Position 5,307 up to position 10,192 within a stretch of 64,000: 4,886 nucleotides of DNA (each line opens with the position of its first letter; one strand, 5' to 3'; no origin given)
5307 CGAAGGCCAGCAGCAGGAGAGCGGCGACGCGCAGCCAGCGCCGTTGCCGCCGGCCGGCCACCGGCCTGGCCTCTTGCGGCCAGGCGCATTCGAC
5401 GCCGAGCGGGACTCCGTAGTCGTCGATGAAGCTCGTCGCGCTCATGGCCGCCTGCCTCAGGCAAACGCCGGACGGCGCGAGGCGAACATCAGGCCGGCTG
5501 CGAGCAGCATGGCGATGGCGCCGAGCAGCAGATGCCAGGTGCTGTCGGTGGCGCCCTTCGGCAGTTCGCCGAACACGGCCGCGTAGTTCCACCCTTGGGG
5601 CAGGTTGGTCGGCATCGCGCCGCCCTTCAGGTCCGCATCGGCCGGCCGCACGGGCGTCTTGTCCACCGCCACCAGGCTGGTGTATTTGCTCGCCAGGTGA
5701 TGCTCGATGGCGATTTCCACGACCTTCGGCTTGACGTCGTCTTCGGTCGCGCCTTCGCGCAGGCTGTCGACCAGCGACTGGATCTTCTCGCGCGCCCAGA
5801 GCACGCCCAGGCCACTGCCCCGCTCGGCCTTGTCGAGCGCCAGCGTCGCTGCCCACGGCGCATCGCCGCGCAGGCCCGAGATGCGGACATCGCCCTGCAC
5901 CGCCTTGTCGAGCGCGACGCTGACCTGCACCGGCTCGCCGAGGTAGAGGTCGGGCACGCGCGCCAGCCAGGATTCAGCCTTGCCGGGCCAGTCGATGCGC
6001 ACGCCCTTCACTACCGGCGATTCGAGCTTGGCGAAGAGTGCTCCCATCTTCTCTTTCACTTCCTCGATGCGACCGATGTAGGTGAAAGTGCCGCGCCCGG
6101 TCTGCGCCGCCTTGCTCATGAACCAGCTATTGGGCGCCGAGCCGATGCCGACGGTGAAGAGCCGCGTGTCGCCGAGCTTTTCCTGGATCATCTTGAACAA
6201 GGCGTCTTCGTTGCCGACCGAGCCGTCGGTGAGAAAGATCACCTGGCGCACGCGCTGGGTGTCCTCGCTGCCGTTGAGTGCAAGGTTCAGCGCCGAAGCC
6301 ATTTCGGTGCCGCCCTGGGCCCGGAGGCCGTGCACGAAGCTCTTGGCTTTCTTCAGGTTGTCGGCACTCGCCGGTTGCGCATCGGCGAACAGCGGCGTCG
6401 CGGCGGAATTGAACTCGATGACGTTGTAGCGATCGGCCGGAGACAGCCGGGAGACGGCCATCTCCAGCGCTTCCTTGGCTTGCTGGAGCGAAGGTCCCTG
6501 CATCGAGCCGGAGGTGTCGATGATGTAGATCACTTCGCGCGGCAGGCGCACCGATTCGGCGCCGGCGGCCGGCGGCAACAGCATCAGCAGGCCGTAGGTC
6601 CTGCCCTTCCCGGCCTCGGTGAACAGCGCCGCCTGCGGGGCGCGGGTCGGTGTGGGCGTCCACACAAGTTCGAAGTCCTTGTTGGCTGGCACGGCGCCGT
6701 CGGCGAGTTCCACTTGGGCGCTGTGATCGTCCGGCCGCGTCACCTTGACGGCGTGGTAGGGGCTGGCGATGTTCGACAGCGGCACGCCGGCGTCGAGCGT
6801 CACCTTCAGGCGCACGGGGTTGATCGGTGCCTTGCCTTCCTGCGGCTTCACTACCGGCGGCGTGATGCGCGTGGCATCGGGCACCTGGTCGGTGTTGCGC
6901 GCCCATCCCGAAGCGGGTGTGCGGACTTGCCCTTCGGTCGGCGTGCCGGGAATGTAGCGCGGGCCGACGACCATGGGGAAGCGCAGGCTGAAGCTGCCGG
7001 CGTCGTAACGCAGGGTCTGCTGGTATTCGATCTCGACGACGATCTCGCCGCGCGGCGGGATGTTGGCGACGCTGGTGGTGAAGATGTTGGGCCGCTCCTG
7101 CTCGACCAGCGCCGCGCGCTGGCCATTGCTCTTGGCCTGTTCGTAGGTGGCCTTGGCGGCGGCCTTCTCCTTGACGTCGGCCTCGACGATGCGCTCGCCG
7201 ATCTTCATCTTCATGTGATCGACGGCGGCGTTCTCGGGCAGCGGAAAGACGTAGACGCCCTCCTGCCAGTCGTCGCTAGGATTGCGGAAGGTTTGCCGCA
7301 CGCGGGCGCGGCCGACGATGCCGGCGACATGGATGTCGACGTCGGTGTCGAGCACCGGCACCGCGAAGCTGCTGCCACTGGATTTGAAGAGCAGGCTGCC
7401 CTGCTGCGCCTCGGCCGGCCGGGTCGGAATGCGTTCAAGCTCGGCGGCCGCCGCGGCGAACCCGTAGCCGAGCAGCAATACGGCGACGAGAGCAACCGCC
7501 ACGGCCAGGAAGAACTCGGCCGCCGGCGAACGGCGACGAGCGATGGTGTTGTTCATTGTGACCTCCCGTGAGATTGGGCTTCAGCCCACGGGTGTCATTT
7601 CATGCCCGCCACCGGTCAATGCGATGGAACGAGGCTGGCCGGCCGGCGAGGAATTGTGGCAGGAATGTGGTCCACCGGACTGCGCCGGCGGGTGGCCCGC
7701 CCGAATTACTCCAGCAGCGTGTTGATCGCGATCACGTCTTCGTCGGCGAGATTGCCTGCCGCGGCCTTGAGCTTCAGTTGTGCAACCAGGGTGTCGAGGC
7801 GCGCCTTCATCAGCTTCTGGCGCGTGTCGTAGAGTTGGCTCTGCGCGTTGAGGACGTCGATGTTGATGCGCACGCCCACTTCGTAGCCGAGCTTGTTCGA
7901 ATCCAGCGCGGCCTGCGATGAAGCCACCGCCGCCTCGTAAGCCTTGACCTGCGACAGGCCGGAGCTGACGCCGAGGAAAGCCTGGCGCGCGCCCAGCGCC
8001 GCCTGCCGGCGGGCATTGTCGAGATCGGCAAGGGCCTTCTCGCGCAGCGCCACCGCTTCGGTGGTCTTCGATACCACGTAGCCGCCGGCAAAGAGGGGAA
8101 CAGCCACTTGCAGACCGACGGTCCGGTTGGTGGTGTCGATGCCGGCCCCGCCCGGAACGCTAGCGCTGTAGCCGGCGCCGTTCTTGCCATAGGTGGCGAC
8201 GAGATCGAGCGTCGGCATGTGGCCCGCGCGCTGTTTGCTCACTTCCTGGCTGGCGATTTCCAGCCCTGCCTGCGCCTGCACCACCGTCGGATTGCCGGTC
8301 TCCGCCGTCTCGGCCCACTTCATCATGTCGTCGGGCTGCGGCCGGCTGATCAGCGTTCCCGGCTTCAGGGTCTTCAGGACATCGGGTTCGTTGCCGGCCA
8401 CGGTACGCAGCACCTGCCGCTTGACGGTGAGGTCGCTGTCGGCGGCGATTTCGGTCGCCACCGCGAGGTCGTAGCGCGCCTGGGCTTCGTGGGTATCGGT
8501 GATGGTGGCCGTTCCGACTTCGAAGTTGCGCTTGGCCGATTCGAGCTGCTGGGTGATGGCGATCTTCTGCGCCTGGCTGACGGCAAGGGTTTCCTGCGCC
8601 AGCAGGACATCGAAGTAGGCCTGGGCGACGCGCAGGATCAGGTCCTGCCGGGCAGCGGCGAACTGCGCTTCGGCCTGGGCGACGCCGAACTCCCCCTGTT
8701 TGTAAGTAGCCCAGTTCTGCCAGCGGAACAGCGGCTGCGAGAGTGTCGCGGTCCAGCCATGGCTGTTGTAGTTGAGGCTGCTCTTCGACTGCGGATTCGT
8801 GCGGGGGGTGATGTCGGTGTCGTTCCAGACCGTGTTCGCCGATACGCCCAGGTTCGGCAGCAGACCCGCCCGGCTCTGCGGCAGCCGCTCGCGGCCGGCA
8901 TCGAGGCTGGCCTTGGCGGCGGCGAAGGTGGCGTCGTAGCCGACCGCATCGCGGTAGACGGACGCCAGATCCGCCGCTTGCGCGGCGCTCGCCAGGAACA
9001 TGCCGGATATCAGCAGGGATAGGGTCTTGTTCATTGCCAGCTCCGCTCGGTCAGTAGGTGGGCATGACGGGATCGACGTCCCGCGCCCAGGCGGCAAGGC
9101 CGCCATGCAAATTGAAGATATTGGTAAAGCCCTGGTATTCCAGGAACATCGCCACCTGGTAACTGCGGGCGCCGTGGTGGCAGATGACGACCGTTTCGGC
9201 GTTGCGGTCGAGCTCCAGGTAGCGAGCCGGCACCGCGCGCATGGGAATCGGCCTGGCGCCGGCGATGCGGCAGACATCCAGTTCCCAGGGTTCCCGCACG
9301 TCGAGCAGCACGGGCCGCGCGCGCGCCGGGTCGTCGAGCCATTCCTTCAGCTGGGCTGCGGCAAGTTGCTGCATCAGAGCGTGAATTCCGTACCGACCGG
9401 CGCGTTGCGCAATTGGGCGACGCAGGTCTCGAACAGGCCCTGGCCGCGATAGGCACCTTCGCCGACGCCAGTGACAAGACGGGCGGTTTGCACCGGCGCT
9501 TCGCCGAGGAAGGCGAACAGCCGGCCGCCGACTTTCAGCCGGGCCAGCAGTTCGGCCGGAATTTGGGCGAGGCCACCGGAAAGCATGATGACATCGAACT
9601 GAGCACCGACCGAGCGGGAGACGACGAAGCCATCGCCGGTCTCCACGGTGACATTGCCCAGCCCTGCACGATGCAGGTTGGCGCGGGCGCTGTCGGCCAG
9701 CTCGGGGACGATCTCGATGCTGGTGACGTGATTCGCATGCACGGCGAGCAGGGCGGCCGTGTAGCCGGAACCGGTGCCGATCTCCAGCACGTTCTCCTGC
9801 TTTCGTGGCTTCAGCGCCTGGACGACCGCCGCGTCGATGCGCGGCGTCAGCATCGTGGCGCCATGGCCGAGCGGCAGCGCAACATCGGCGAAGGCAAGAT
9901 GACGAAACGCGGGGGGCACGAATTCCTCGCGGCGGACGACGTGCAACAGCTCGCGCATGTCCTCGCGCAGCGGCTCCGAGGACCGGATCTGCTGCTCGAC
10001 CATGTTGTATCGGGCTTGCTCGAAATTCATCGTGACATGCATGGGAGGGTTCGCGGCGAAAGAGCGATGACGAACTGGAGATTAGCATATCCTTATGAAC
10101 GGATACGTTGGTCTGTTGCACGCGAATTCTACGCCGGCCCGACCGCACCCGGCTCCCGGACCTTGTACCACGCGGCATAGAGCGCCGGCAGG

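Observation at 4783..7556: Gram-negative sortase with a dedicated VIT-vWA substrate whose sorting motif reads LPKGAT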

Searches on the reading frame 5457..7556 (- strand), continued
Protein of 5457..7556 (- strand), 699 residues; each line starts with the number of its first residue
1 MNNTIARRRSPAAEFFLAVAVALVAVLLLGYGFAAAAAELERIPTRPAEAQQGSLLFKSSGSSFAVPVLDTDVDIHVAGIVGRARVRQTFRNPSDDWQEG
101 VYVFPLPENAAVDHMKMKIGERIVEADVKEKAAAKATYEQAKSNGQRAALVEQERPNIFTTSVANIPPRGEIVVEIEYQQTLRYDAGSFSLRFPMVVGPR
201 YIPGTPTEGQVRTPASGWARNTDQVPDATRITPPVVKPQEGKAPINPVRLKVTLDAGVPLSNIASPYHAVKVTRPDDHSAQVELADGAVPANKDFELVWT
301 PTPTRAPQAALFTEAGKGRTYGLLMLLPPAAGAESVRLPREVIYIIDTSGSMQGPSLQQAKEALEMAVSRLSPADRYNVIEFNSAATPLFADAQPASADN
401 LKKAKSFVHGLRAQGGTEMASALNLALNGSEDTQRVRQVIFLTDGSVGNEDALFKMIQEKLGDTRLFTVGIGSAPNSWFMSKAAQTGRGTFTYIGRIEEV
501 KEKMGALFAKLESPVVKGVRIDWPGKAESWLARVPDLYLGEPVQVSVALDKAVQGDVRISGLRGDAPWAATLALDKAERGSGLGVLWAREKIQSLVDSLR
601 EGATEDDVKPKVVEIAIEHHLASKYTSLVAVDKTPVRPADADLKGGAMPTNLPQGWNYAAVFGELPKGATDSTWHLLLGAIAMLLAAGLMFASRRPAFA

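Call 76: fold_search(model_id=the predicted structure, library=pdb)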
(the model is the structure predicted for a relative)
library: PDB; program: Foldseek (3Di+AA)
matches with E <= 10: 1471; with E <= 0.001: 271
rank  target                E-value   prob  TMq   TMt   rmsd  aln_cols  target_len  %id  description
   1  6fpy_B                6.8e-34  1.00  0.55  0.63   6.5       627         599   15  Inter-alpha-inhibitor heavy chain 1, wild type (released 2019-02-27)
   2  6fpy_A                1.2e-32  1.00  0.54  0.62   6.5       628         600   14  Inter-alpha-inhibitor heavy chain 1, wild type (released 2019-02-27)
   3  6fpz_A                6.0e-32  1.00  0.55  0.63   6.7       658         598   14  Inter-alpha-inhibitor heavy chain 1, D298A (released 2019-02-27)
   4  9e5c_4s               3.0e-23  1.00  0.51  0.45  12.9       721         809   16  Cryo-EM structure of 96 nm repeat of microtubule doublet from T. brucei flagellum (released 2025-03-12)
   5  8s05_B                2.9e-14  1.00  0.35  0.59   5.4       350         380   17  ArnAB complex an archaeal ortholog of the Sec23/24 core motif (released 2025-10-29)
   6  4fx5                  1.8e-13  1.00  0.32  0.51   7.3       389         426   18  von Willebrand factor type A from Catenulispora acidiphila (released 2012-07-18)
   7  8s05_A                4.2e-13  1.00  0.34  0.59   5.9       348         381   18  ArnAB complex an archaeal ortholog of the Sec23/24 core motif (released 2025-10-29)
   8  9c4f_I                1.3e-12  1.00  0.24  0.83   2.4       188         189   31  Infectious B19V capsid (released 2024-10-16)
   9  5a8j                  3.3e-12  1.00  0.32  0.57   6.2       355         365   15  Crystal structure of the ArnB paralog VWA2 from Sulfolobus acidocaldarius (released 2016-06-22)
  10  6bxf_A                6.0e-11  1.00  0.24  0.35   7.8       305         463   14  Crystal structure of an extended b3 integrin L33 (released 2018-08-01)
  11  9vlg_A                7.4e-10  1.00  0.23  0.18  11.7       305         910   16  Structure of human alpha-2/delta-1 with crisugabalin (released 2026-01-07)
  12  6bxf_B                1.3e-09  1.00  0.25  0.36   7.5       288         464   13  Crystal structure of an extended b3 integrin L33 (released 2018-08-01)
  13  8if3_A                1.7e-09  1.00  0.25  0.19  12.6       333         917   17  Structure of human alpha-2/delta-1 with mirogabalin (released 2023-04-05)
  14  7mix_D                1.9e-09  1.00  0.23  0.17  12.4       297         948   17  Human N-type voltage-gated calcium channel Cav2.2 in the presence of ziconotide at 3.0 Angstrom resolution (released 2021-07-07)
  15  6m48_B                2.6e-09  1.00  0.23  0.20  12.9       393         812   11  Crystal structure of pilus adhesin, SpaC from Lactobacillus rhamnosus GG - P21212 form (released 2020-07-29)
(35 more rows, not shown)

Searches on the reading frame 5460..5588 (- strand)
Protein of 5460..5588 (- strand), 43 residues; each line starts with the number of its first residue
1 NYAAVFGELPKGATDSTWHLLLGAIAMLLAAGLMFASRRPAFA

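Call 68: search_protein_families(library=ncbifam, proteins=[window:5460-5588:-], max_evalue=10)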
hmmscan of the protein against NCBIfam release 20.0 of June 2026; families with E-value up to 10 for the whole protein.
seq(43 aa): 8 families
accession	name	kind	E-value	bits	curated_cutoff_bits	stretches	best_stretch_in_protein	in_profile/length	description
NF058670.1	sorting_LPXTATN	domain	0.011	16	32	1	9-39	1-31/32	LPxTATN C-terminal sorting signal domain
TIGR01167.1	LPXTG_anchor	domain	0.013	16.1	15.9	1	12-39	6-32/34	LPXTG cell wall anchor domain-containing protein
NF058582.1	Microco_LAVTG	domain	0.023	14.8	27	1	17-39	10-32/34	LAVTG motif-containing sortase-dependent surface protein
NF058571.1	GVDTG_CTERM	domain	0.033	14.5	29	1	13-39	17-43/44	GVDTG sorting domain-containing protein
NF033486.1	harvest_ssl1498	equivalog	0.052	13.5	45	1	15-35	27-47/53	photosystem II assembly protein Psb34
TIGR03788.1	marine_srt_targ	equivalog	0.072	11.5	551.65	1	8-39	598-629/629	marine proteobacterial sortase target protein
TIGR04383.1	acidic_w_LPXTA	equivalog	0.23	10.7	50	1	7-35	288-316/320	processed acidic surface protein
NF033846.1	Rumino_NPXTG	domain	0.76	10.2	23.5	1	24-39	13-28/30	NPXTG-anchored protein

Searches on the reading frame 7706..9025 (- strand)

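Call 16: search_protein_families(library=ncbifam, proteins=[window:7706-9025:-], max_evalue=0.001)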
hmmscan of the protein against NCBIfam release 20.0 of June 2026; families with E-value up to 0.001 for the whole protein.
window:7706-9025:- (439 aa): 5 families
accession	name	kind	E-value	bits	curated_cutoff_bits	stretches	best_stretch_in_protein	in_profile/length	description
TIGR01844.1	type_I_sec_TolC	subfamily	1.6e-97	327.1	225.15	1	16-437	1-411/414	TolC family outer membrane protein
NF007002.0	PRK09465.1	equivalog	8.1e-95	318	495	1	9-438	15-438/460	outer membrane channel protein TolC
NF052390.1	efflux_OMP_AbuO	equivalog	3.1e-54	184.4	700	1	8-438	11-445/447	multidrug efflux outer membrane protein AbuO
TIGR01845.1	outer_NodT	subfamily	8.9e-26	90.7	210.05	1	18-424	57-458/460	efflux transporter outer membrane subunit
NF007347.1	PRK09837.1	subfamily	4.6e-05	22.5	598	1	115-424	153-456/461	Cu(I)/Ag(I) efflux RND transporter outer membrane protein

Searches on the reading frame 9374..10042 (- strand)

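Call 16: search_protein_families(library=ncbifam, proteins=[window:9374-10042:-], max_evalue=0.001)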
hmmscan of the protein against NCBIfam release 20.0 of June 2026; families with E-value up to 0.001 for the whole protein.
window:9374-10042:- (222 aa): 22 families
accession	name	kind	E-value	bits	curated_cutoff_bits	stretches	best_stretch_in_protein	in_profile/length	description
NF001453.0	PRK00312.1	equivalog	2.7e-43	148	188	1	6-188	6-187/217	protein-L-isoaspartate(D-aspartate) O-methyltransferase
TIGR00080.1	pimt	equivalog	2.8e-33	115.5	159.05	1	8-189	4-187/216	protein-L-isoaspartate O-methyltransferase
NF010549.0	PRK13942.1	equivalog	1.6e-31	109.4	282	1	9-182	5-180/215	protein-L-isoaspartate O-methyltransferase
TIGR04188.1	methyltr_grsp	subfamily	1.5e-20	73.9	380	1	67-191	93-217/363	ATP-grasp peptide maturase system methyltransferase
TIGR04364.1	methyltran_FxLD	equivalog_domain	2.6e-19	69.5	320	1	12-176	6-178/394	methyltransferase, FxLD system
NF010550.0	PRK13943.1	equivalog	3.5e-12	46.1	359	1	68-176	67-177/322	protein-L-isoaspartate O-methyltransferase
NF011529.0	PRK14968.1-3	equivalog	6e-10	38.9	162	1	73-154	26-104/198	putative methyltransferase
TIGR02469.1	CbiT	equivalog_domain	7.2e-09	36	78.3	1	68-175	6-118/124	precorrin-6Y C5,15-methyltransferase (decarboxylating) subunit CbiT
TIGR03534.1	RF_mod_PrmC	equivalog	1.1e-08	34.8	199.1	1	29-153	33-161/253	peptide chain release factor N(5)-glutamine methyltransferase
NF043040.1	corrin_prot_MT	hypoth_equivalog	1.6e-08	34.2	180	1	68-155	29-117/216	corrinoid protein-associated methyltransferase CpaM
TIGR00755.1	ksgA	equivalog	1.7e-07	30.8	171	1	68-140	16-86/256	16S rRNA (adenine(1518)-N(6)/adenine(1519)-N(6))-dimethyltransferase RsmA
NF000499.2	Erm23S_rRNA_broad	equivalog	2.4e-07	30.4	212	1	72-133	14-73/244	23S ribosomal RNA methyltransferase Erm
NF041536.1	ArsM_DUF2284_UU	exception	4e-07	28.7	575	1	81-176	76-179/459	arsenite methyltransferase/DUF2284 domain selenoprotein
TIGR00537.1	hemK_rel_arch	hypoth_equivalog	1.1e-06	28.5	87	1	74-154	12-88/179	HemK2/MTQ2 family protein methyltransferase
NF047649.1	MTase_UXPK_star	exception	1.1e-06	27.9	460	1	82-158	78-156/283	methyltransferase/UXPK-star double selenoprotein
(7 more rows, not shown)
